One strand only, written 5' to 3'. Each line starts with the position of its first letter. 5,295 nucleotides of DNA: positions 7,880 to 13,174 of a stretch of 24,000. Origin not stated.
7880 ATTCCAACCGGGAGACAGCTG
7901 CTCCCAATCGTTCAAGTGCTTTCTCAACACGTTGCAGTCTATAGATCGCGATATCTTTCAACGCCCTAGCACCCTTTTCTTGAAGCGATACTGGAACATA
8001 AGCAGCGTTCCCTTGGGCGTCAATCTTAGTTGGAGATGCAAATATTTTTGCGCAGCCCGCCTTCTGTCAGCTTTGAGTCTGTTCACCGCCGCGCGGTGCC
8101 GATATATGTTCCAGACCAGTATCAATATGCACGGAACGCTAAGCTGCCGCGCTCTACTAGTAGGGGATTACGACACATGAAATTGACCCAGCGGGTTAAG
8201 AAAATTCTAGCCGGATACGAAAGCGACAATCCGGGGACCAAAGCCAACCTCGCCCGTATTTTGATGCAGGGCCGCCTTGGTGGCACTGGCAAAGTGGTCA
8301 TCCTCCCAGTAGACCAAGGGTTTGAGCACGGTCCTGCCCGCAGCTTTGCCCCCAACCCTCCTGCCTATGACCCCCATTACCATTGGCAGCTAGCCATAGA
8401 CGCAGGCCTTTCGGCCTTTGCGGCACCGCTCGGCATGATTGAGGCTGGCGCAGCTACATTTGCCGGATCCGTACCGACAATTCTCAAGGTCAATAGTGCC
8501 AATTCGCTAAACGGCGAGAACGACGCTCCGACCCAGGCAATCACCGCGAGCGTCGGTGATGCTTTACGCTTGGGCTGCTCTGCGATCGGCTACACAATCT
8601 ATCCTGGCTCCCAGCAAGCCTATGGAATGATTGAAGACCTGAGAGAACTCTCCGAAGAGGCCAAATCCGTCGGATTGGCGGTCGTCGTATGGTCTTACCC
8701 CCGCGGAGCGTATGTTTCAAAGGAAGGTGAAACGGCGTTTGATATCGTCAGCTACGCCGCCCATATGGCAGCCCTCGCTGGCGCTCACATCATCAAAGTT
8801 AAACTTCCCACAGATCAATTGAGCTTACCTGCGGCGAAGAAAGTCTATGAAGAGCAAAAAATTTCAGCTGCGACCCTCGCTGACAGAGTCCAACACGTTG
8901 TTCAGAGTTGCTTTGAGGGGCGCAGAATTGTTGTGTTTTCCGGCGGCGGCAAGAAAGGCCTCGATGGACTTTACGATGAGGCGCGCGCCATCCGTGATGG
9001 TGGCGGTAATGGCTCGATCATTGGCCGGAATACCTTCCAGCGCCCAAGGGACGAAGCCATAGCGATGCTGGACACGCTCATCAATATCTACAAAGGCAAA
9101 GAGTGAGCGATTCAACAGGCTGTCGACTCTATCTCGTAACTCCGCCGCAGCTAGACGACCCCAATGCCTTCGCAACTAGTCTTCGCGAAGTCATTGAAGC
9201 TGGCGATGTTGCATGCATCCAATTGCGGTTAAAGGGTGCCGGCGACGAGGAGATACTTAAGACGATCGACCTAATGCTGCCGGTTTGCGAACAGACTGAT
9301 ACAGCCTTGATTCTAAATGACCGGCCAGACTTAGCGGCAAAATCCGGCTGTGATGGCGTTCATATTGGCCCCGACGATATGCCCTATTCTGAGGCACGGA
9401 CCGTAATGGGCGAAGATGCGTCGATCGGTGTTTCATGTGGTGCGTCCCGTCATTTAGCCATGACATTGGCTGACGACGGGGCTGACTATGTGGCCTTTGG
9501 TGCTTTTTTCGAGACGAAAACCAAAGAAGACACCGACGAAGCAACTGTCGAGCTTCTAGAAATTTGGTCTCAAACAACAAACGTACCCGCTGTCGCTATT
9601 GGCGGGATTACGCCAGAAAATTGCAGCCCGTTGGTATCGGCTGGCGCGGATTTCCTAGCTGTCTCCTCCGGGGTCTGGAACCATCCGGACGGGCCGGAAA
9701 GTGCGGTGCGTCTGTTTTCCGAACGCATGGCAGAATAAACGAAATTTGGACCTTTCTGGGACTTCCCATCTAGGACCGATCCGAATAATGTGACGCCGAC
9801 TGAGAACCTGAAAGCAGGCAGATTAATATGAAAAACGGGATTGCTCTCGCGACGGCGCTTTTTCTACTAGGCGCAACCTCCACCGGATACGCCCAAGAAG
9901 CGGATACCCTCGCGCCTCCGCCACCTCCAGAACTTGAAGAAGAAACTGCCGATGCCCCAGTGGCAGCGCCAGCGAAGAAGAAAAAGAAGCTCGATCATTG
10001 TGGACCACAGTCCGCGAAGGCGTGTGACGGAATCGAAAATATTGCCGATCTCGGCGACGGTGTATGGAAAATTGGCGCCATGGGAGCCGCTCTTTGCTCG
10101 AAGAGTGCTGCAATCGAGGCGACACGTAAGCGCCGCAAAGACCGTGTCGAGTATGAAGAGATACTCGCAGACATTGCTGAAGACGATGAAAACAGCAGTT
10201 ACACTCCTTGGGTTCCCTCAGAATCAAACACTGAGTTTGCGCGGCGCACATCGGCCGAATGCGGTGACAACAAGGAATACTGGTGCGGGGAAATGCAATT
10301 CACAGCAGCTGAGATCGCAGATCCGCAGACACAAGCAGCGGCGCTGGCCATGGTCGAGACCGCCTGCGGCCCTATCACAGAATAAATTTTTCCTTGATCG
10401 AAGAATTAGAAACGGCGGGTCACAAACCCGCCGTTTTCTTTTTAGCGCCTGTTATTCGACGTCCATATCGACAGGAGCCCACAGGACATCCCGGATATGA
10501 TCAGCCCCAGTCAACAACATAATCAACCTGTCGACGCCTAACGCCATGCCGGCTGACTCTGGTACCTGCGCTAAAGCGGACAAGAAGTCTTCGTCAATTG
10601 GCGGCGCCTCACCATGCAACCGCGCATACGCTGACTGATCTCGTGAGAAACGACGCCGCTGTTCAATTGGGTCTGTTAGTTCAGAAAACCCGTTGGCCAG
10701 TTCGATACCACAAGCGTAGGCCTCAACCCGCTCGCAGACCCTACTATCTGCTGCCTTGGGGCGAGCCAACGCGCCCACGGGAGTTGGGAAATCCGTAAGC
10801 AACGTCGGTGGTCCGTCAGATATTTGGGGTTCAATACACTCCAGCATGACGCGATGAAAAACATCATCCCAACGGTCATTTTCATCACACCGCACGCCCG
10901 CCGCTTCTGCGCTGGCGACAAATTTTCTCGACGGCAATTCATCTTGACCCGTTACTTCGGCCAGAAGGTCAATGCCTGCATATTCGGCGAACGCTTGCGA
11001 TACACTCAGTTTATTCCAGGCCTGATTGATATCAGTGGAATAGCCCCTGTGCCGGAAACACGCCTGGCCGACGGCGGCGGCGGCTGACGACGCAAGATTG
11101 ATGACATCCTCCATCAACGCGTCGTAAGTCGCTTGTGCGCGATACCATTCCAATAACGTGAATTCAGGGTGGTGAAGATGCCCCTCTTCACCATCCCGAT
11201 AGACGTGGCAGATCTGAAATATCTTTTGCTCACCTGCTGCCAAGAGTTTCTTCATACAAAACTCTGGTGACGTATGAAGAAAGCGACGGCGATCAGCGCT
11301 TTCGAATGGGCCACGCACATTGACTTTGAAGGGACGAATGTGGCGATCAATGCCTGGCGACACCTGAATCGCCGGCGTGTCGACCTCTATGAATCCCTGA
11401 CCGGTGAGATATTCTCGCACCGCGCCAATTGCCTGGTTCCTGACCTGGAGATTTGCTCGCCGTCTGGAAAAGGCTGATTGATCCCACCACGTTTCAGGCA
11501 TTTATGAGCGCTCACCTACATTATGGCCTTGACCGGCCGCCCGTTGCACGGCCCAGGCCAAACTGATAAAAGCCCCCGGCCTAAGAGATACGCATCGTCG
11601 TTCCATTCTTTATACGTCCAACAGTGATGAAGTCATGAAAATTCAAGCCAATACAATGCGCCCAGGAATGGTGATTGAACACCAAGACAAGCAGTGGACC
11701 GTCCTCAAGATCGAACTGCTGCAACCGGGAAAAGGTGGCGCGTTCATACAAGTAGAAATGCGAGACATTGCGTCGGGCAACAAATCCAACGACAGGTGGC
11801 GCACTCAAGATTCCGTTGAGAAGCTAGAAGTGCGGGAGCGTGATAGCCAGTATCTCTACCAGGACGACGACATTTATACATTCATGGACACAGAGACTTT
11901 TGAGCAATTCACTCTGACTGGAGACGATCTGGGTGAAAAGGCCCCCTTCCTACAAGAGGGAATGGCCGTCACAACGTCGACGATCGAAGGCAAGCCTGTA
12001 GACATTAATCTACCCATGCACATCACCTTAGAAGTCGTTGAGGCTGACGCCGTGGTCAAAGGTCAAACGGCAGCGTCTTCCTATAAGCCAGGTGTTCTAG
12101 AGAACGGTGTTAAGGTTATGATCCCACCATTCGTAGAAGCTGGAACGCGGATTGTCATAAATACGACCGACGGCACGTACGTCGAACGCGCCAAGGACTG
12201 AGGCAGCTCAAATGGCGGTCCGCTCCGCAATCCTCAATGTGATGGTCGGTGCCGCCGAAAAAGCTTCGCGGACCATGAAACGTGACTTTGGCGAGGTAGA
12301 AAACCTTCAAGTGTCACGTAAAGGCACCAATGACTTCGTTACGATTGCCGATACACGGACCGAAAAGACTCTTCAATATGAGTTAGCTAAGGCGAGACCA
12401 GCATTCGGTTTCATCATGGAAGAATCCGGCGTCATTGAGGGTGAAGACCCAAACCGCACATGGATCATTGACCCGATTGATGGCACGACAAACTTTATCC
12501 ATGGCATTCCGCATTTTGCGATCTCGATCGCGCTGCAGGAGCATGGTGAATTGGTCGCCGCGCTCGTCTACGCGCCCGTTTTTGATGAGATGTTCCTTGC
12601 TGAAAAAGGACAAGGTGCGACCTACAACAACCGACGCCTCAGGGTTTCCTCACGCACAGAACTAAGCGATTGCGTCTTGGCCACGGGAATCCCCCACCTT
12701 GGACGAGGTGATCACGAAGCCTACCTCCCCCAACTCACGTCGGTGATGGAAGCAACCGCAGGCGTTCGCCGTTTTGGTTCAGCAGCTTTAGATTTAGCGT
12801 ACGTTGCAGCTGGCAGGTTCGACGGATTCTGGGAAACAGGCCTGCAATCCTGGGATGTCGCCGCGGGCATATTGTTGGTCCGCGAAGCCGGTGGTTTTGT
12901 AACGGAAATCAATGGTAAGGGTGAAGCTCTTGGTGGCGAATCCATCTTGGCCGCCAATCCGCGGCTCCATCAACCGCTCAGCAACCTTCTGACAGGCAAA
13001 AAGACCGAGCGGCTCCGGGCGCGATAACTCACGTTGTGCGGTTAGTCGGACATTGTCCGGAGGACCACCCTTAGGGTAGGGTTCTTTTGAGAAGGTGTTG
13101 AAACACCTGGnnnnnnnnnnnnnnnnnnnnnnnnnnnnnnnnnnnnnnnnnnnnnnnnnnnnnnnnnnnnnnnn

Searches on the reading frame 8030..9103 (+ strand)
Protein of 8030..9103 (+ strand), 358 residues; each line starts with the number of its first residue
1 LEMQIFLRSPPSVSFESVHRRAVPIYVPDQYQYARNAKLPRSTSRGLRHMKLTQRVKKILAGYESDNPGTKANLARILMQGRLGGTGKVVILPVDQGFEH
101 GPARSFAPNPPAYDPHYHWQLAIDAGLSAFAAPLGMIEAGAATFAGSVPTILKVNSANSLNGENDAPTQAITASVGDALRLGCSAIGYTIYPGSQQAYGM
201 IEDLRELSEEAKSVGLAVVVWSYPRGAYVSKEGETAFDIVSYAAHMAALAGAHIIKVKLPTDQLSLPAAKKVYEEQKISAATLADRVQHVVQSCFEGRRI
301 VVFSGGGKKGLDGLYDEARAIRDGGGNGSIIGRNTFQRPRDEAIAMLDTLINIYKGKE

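Call 56: search_protein_families(library=pfam, proteins=[window:8030-9103:+], max_evalue=0.001)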
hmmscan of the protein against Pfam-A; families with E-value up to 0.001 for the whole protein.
window:8030-9103:+ (358 aa): 1 family
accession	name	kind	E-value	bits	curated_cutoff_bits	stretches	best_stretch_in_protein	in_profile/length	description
PF01791.15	DeoC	-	5.5e-31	108.4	23.8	1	90-338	2-229/229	DeoC/LacD family aldolase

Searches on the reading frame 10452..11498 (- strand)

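Call 56: search_protein_families(library=pfam, proteins=[window:10452-11498:-], max_evalue=0.001)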
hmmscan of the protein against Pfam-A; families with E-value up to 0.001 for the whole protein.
window:10452-11498:- (348 aa): 1 family
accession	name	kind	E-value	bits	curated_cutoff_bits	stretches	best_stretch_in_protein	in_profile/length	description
PF00152.25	tRNA-synt_2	-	2.1e-48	165.4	25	1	12-340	17-303/308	tRNA synthetases class II (D, K and N)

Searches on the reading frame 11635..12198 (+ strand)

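Call 56: search_protein_families(library=pfam, proteins=[window:11635-12198:+], max_evalue=0.001)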
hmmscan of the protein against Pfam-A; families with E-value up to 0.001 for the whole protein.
window:11635-12198:+ (188 aa): 3 families
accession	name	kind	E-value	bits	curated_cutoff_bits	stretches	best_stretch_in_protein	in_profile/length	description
PF09285.17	Elong-fact-P_C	-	1.8e-21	76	25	1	130-185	1-56/56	Elongation factor P, C-terminal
PF01132.26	EFP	-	7.3e-21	74.3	27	1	69-122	1-54/54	Elongation factor P (EF-P) OB domain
PF08207.18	EFP_N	-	1.8e-18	66.7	23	1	5-61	2-58/58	Elongation factor P (EF-P) KOW-like domain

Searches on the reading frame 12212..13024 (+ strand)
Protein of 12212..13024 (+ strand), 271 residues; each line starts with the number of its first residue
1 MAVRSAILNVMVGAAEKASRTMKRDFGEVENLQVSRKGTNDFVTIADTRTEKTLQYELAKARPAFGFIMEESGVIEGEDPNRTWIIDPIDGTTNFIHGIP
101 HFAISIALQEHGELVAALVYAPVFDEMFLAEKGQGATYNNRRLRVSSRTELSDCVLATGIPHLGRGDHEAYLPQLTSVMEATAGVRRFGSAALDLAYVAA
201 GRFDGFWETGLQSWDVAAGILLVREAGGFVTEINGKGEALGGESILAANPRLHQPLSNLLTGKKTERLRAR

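Call 56: search_protein_families(library=pfam, proteins=[window:12212-13024:+], max_evalue=0.001)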
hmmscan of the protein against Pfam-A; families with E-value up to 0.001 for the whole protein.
window:12212-13024:+ (271 aa): 1 family
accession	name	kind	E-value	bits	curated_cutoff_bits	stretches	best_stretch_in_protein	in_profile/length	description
PF00459.30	Inositol_P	-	2.9e-68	230.7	27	1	7-255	5-260/271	Inositol monophosphatase family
